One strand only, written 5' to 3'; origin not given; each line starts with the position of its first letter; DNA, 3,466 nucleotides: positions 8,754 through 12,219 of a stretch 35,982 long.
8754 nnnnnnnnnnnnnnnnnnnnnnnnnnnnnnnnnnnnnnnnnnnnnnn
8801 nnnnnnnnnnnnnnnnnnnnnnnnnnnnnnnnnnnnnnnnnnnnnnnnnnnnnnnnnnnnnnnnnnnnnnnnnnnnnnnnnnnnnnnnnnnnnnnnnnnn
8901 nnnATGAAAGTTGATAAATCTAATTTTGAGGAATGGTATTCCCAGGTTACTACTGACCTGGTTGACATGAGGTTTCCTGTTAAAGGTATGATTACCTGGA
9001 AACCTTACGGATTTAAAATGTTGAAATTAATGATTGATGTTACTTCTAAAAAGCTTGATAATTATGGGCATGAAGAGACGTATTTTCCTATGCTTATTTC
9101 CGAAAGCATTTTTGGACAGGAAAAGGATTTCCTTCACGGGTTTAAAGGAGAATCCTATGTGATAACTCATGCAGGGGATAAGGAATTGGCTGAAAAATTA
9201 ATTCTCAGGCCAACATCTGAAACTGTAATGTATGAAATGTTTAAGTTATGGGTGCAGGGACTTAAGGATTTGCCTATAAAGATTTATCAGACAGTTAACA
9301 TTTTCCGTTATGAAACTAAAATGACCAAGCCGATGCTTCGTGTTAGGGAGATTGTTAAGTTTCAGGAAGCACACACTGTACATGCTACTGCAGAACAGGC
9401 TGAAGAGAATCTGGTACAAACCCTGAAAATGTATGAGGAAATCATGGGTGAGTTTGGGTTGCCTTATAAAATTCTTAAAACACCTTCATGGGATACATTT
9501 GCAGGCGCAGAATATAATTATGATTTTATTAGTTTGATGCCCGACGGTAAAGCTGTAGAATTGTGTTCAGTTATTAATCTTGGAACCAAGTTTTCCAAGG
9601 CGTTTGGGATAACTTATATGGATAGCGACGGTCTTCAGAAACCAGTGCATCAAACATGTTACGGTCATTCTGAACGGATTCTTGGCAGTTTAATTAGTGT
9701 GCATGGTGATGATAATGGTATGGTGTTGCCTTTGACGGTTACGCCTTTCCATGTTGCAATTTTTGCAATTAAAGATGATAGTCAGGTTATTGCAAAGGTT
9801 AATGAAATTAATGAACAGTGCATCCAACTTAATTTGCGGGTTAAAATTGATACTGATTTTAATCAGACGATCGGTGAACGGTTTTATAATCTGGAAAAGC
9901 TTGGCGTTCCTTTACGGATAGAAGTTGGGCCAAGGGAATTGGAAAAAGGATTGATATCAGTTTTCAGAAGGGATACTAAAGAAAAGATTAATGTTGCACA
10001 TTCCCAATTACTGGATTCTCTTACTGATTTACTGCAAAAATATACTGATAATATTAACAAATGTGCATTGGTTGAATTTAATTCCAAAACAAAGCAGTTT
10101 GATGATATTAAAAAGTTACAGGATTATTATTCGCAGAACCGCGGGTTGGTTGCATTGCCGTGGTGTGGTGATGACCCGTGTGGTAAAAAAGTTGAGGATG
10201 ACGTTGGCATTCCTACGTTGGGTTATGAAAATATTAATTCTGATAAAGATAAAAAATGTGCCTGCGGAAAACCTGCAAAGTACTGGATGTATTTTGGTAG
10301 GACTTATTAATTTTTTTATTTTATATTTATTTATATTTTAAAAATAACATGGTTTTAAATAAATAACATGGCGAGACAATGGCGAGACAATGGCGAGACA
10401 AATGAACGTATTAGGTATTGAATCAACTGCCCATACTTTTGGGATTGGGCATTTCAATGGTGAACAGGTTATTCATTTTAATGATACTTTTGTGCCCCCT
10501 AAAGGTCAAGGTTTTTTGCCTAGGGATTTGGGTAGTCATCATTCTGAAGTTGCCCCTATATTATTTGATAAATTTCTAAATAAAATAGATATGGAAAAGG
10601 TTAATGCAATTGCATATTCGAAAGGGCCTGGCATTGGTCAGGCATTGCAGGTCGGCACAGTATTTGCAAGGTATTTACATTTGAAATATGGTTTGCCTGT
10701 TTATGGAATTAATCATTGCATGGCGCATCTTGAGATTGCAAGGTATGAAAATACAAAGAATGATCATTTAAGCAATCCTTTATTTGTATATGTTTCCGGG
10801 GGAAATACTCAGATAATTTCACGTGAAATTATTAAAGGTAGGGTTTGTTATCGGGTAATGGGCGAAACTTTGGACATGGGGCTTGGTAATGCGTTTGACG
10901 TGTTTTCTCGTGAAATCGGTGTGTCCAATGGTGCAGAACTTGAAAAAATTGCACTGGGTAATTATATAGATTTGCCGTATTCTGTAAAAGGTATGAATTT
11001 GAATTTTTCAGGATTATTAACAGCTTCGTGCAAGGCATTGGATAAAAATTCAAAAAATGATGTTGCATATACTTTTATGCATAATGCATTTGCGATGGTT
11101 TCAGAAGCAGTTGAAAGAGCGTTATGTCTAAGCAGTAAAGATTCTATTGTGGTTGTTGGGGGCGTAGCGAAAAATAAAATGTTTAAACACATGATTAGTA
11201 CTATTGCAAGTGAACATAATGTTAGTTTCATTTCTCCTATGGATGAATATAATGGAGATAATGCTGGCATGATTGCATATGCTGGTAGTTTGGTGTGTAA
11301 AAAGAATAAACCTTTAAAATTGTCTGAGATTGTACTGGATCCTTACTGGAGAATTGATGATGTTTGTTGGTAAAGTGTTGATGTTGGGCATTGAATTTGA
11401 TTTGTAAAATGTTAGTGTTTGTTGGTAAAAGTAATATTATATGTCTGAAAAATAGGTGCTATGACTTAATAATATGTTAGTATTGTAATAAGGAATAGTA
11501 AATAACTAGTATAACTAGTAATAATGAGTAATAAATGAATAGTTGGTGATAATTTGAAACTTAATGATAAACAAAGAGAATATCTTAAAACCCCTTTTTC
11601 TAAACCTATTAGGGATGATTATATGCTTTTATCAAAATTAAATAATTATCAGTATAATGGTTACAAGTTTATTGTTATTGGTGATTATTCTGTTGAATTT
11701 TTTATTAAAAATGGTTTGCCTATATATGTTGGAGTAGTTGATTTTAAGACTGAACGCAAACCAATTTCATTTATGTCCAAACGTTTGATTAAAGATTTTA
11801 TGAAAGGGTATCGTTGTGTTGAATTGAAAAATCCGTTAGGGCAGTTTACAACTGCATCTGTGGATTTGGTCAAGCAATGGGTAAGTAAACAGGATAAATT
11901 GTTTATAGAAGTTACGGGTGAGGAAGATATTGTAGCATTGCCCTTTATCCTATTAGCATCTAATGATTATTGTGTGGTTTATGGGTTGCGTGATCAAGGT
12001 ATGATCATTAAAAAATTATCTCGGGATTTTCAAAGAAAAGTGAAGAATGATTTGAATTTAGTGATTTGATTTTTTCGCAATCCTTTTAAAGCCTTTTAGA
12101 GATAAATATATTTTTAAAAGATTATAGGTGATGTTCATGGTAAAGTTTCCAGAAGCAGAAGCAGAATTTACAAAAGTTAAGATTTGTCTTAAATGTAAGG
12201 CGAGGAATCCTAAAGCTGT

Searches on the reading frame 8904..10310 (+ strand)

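Call 37: search_protein_families(library=pfam, proteins=[window:8904-10310:+], max_evalue=0.001)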
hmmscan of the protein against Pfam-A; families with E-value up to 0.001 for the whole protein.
window:8904-10310:+ (468 aa): 3 families
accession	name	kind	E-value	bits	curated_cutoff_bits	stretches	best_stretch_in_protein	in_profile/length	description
PF00587.30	tRNA-synt_2b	-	1.2e-30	107.3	29.3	1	93-266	5-178/179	tRNA synthetase class II core domain (G, H, P, S and T)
PF03129.25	HGTP_anticodon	-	5.4e-15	55.8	21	1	284-374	2-92/94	Anticodon binding domain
PF09180.16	ProRS-C_1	-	2.2e-13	50.6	31.5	1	412-468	10-71/71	Prolyl-tRNA synthetase, C-terminal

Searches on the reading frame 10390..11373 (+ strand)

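Call 37: search_protein_families(library=pfam, proteins=[window:10390-11373:+], max_evalue=0.001)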
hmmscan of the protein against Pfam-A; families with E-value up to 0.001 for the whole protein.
window:10390-11373:+ (327 aa): 2 families
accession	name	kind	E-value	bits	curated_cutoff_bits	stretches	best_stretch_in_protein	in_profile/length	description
PF00814.31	TsaD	-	1.7e-57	195.6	24.8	1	29-297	8-264/264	tRNA N6-adenosine threonylcarbamoyltransferase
PF22521.2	HypF_C_2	-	2.5e-06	27.9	27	1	182-283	121-227/241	Carbamoyltransferase, Kae1-like Domain, second subdomain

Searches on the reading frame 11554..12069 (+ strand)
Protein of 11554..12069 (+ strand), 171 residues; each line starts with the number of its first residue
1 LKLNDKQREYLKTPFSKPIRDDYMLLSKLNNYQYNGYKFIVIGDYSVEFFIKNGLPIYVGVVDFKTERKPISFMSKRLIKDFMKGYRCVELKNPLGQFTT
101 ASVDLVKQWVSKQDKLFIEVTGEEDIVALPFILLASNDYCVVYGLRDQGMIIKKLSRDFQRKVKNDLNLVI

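Call 37: search_protein_families(library=pfam, proteins=[window:11554-12069:+], max_evalue=0.001)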
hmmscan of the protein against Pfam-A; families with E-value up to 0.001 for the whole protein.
window:11554-12069:+ (171 aa): 1 family
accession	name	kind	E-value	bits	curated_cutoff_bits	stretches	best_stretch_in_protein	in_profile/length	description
PF04019.17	DUF359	-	5.8e-23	81.3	25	1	51-167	6-122/126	Protein of unknown function (DUF359)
